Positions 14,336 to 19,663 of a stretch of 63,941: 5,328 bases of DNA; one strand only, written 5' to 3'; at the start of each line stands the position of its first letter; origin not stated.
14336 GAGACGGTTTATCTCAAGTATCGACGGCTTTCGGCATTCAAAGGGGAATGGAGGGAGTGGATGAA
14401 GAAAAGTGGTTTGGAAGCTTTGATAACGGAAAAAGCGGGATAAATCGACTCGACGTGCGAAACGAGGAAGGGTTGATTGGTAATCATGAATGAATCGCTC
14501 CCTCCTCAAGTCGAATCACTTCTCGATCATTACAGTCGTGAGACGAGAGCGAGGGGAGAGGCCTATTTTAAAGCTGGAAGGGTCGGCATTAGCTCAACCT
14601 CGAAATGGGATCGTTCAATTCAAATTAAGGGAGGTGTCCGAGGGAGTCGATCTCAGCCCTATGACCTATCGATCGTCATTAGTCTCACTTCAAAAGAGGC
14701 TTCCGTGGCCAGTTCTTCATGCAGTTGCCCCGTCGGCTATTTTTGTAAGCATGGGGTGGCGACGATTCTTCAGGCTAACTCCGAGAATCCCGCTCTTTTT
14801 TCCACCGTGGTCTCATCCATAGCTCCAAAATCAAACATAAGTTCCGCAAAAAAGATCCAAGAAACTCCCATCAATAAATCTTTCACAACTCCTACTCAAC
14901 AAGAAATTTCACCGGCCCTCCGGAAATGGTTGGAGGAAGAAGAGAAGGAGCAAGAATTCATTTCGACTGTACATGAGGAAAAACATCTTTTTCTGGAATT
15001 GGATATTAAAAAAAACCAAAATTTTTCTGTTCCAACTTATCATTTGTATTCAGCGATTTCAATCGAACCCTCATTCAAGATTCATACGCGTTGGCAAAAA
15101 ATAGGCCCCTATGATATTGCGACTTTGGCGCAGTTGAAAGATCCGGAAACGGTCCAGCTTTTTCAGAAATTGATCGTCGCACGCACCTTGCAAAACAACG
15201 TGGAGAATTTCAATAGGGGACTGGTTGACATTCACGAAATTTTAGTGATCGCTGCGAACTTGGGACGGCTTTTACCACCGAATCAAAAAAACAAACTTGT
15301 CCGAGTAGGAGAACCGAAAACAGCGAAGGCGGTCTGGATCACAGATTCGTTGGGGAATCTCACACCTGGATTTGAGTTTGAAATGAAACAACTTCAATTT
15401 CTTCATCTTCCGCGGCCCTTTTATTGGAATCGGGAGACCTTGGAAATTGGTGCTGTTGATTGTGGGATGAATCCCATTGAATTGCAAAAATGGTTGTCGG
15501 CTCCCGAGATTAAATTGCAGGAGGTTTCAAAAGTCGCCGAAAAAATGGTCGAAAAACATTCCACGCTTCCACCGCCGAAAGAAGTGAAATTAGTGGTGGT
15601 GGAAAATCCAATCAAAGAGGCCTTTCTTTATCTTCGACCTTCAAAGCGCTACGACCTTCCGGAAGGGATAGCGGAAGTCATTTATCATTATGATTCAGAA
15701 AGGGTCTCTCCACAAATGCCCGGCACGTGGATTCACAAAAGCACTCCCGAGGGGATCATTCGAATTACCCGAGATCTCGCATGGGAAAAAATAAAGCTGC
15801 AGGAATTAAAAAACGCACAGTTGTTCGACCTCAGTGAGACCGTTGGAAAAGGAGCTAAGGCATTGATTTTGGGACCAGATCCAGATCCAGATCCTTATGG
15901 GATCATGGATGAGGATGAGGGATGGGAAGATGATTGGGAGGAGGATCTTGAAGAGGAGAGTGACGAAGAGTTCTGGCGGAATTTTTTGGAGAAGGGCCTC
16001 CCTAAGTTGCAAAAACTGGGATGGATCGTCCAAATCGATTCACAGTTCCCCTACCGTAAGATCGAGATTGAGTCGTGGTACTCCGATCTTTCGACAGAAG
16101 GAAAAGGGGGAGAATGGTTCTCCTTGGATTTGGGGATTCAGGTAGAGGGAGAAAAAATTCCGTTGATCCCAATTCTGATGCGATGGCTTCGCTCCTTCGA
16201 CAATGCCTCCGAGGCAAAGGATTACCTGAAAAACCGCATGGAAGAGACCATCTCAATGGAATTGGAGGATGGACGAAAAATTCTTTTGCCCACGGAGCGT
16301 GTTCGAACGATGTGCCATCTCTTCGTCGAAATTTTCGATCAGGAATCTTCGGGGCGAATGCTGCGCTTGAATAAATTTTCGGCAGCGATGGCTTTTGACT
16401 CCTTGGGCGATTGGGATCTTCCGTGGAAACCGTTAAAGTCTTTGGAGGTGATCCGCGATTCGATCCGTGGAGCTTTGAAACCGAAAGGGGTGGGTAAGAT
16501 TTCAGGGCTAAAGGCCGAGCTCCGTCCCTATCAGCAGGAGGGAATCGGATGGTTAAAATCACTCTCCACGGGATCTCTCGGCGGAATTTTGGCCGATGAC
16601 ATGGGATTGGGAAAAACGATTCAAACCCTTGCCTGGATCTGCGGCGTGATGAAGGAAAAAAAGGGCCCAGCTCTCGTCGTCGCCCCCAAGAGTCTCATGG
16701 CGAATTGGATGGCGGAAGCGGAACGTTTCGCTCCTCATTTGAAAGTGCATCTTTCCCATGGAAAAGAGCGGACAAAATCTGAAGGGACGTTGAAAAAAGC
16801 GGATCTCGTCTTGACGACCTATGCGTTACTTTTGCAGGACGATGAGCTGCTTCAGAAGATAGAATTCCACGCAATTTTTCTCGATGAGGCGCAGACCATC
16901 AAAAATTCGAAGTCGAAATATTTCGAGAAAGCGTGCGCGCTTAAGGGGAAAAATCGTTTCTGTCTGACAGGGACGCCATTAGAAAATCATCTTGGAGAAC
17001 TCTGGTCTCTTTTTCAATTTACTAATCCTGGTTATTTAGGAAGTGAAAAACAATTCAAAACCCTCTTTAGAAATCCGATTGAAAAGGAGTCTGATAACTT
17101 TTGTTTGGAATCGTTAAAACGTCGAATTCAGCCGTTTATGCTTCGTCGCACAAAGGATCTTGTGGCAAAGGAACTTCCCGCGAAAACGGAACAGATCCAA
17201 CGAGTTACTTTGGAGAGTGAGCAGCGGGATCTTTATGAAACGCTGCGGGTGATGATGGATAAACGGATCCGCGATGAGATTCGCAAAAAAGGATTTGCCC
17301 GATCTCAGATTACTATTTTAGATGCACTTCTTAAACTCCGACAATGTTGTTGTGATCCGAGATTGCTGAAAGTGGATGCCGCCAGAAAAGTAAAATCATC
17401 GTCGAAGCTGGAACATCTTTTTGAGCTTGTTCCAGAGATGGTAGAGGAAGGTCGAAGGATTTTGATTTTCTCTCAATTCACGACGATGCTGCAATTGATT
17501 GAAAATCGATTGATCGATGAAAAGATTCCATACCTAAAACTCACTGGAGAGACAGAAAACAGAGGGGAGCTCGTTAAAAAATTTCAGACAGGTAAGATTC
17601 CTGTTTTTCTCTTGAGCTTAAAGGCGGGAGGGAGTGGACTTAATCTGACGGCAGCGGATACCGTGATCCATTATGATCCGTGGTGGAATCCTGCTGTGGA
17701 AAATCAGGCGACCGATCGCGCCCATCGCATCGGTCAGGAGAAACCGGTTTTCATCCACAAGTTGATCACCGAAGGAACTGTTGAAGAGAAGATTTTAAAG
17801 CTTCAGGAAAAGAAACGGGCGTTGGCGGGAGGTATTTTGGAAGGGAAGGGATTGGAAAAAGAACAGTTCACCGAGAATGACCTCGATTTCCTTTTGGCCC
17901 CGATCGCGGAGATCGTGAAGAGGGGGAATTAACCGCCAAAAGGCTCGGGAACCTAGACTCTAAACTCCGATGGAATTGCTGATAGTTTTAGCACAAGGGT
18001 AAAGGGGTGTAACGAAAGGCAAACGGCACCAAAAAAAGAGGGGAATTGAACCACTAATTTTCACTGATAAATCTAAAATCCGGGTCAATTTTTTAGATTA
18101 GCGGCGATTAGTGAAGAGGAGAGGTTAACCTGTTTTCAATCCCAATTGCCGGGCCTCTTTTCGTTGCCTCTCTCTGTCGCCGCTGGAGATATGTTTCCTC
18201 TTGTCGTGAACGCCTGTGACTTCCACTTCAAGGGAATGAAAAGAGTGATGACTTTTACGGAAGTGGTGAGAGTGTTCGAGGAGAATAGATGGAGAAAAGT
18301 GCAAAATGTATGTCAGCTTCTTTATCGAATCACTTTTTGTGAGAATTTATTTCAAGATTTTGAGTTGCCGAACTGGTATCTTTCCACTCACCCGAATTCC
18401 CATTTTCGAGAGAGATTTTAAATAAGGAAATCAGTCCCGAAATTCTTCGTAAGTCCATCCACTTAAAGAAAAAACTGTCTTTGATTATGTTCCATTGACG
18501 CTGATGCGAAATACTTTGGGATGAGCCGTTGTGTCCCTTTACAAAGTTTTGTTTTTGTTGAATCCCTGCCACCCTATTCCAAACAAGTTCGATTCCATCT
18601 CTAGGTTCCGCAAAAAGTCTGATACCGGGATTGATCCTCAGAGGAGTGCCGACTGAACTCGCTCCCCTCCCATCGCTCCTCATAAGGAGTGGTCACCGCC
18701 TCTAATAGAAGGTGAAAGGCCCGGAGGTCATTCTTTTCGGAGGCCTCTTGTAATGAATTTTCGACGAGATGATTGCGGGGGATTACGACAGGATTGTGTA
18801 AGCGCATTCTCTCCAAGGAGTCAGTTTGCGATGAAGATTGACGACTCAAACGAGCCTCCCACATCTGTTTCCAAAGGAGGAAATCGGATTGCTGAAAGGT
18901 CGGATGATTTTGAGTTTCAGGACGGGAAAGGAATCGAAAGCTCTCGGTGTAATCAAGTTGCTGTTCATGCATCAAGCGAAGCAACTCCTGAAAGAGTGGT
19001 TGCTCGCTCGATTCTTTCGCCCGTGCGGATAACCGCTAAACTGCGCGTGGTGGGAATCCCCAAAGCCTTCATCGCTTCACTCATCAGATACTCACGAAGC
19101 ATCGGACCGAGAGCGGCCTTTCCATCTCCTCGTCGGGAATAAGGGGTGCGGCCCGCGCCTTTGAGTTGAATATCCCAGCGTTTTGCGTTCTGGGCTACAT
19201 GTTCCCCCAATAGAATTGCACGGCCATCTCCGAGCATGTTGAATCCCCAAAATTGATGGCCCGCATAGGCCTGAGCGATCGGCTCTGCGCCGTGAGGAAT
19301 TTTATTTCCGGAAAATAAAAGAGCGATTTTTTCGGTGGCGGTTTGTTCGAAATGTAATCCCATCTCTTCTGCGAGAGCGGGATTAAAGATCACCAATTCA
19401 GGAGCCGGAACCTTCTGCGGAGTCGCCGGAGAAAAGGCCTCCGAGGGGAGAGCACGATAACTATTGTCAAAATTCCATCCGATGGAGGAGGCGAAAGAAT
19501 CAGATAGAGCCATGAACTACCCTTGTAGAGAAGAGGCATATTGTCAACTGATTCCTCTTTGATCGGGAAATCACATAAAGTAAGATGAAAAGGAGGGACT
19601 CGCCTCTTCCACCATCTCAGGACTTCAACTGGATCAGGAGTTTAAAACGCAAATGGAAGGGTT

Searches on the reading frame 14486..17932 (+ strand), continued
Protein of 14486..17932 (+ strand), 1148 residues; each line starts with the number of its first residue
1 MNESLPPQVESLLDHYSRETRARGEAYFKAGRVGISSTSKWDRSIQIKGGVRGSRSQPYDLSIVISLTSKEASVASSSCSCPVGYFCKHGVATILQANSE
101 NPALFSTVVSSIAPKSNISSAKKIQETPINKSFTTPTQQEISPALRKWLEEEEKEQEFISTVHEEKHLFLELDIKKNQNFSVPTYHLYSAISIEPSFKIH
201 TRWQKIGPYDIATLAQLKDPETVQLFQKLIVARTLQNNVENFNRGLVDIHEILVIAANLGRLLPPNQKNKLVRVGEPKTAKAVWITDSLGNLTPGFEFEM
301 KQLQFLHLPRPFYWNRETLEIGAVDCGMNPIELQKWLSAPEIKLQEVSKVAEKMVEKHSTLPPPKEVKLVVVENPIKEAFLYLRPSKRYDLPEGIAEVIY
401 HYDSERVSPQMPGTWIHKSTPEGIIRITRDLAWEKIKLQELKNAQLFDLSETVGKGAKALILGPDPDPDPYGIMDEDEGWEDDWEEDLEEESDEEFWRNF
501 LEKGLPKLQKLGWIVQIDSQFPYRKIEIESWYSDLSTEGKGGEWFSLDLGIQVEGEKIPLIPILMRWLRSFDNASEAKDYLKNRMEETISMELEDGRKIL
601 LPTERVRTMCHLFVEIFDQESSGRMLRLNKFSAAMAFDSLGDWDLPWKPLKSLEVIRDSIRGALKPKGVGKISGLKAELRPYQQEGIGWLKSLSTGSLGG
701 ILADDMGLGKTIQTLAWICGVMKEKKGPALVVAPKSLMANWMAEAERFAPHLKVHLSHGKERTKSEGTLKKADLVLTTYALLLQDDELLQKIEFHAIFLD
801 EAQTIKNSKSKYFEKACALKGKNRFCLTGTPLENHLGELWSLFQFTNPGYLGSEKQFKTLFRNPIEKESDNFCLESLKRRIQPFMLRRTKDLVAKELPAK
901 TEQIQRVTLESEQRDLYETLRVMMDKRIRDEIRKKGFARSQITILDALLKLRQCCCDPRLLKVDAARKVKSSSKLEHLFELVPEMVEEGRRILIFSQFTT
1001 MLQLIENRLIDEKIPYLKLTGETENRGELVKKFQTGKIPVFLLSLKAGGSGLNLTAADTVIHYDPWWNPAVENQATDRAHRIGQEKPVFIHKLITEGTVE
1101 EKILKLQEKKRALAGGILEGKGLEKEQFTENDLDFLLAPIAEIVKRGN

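Call 87: search_solved_structures(query=window:14486-17932:+, max_evalue=1e-20)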
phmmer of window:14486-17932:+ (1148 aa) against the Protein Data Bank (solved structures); distinct sequences matched with E-value up to 1e-20: 81 (the best 60 are shown).
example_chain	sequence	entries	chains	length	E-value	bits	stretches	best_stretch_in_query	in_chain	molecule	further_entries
1z63_A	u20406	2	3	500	4.7e-103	348.6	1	674-1119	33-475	Helicase of the snf2/rad54 family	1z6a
6igm_H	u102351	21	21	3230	7.9e-82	278.3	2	675-961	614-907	Helicase SRCAP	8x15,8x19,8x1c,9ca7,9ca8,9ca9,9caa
6iro_L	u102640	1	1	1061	6.3e-81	275.3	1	676-1138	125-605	ISWI chromatin-remodeling complex ATPase ISW1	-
6jyl_K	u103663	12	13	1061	2.3e-80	273.5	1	676-1138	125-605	ISWI chromatin-remodeling complex ATPase ISW1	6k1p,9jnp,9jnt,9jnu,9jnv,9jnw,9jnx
7x3t_V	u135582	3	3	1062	2.3e-80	273.5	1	676-1138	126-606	ISWI chromatin-remodeling complex ATPase ISW1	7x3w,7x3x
9lj2_K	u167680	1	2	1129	2.6e-80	273.3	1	676-1138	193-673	ISWI chromatin-remodeling complex ATPase ISW1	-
8v4y_W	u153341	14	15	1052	5.7e-79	268.9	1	678-1119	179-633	SWI/SNF-related matrix-associated actin-dependent regulator of chromatin subfamily A membe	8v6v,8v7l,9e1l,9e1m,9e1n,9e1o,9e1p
6ne3_W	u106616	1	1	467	1.4e-78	267.6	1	678-1113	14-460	SWI/SNF-related matrix-associated actin-dependent regulator of chromatin subfamily A membe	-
6fhs_G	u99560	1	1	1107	3.4e-78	266.3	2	675-962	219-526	Ino80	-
8oo7_G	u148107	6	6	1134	3.7e-78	266.2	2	675-962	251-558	Chromatin-remodeling ATPase Ino80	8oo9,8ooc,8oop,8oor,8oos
8atf_G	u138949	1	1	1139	3.8e-78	266.1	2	675-962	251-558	Ino80 ATPase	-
6fml_G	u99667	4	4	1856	1.6e-77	264.1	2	675-962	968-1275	Ino80 | Ino80 ATPase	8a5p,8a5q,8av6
6hts_G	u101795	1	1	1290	8.8e-77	261.6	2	676-962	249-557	Chromatin-remodeling ATPase INO80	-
7zi4_G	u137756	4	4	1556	1.5e-76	260.8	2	676-962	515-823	Chromatin-remodeling ATPase INO80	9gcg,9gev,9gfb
9ge5_G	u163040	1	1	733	8e-76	258.4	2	679-962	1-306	Chromatin-remodeling ATPase INO80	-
3mwy_W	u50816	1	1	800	6.2e-67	229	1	677-1119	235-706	Chromo domain-containing protein 1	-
9n6h_K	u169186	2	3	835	7e-67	228.8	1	677-1119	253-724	Chromo domain-containing protein 1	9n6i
9n6k_L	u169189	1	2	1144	1.8e-66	227.5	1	677-1119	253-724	Chromo domain-containing protein 1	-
7tn2_W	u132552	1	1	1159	1.8e-66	227.4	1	677-1119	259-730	Chromo domain-containing protein 1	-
9r5s_W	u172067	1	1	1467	1e-65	225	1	677-1119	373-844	Chromo domain-containing protein 1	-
5o9g_W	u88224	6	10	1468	1e-65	225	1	677-1119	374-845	Chromo domain-containing protein 1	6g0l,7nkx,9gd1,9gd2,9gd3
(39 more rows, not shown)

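Call 102: search_protein_families(library=padloc, alignment_id=A6, max_evalue=1e-10)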
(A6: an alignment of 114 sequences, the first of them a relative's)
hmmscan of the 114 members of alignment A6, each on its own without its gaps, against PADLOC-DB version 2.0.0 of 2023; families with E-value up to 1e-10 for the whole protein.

A. member 1, L001:63-515:+ (150 aa): 1 family
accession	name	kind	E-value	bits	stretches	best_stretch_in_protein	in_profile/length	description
PDLC02337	AbiLii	-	1e-14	53.6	1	24-148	46-86/170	AbiLii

B. families by the number of members that match (of 114 scanned): 60 families (the first 25 are shown)
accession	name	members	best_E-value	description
PDLC04138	mad6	2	5.7e-21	mads_6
PDLC00114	GajB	1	2.9e-105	UrvD helicase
PDLC03802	RTasHel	1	1.9e-101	DRT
PDLC00132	GajB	1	7.8e-90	UrvD helicase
PDLC00117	GajB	1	5.2e-81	UrvD helicase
PDLC00103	GajB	1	8.6e-61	UrvD helicase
PDLC00121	GajB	1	6e-52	UrvD helicase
PDLC00127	GajB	1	1.3e-51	UrvD helicase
PDLC00130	GajB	1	1.7e-51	UrvD helicase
PDLC04135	mad3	1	5.4e-49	mads_3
PDLC04790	PDC-S01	1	1e-45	-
PDLC00123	GajB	1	1.6e-42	UrvD helicase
PDLC00107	GajB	1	2.7e-39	UrvD helicase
PDLC00144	GajB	1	3.7e-37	UrvD helicase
PDLC00104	GajB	1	2.4e-36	UrvD helicase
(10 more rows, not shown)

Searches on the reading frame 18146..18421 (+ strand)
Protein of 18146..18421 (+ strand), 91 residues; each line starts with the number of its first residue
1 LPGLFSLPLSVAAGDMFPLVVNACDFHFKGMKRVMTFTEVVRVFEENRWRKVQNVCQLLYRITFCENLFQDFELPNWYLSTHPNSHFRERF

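Call 7: search_protein_families(library=pfam, proteins=[window:18146-18421:+], max_evalue=0.01)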
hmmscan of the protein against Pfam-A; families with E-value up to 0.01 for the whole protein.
window:18146-18421:+ (91 aa): 1 family
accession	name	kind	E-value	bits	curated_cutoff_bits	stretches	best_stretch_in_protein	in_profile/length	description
PF00797.23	Acetyltransf_2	-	4.6e-05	23.8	22.8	1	38-89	139-183/240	N-acetyltransferase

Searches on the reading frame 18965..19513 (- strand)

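Call 7: search_protein_families(library=pfam, proteins=[window:18965-19513:-], max_evalue=0.01)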
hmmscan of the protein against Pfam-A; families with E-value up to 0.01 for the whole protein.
window:18965-19513:- (182 aa): 1 family
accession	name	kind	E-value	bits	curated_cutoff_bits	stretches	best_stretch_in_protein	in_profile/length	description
PF02696.19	SelO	-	1.1e-38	133.6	22.8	1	14-171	6-162/466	Protein adenylyltransferase SelO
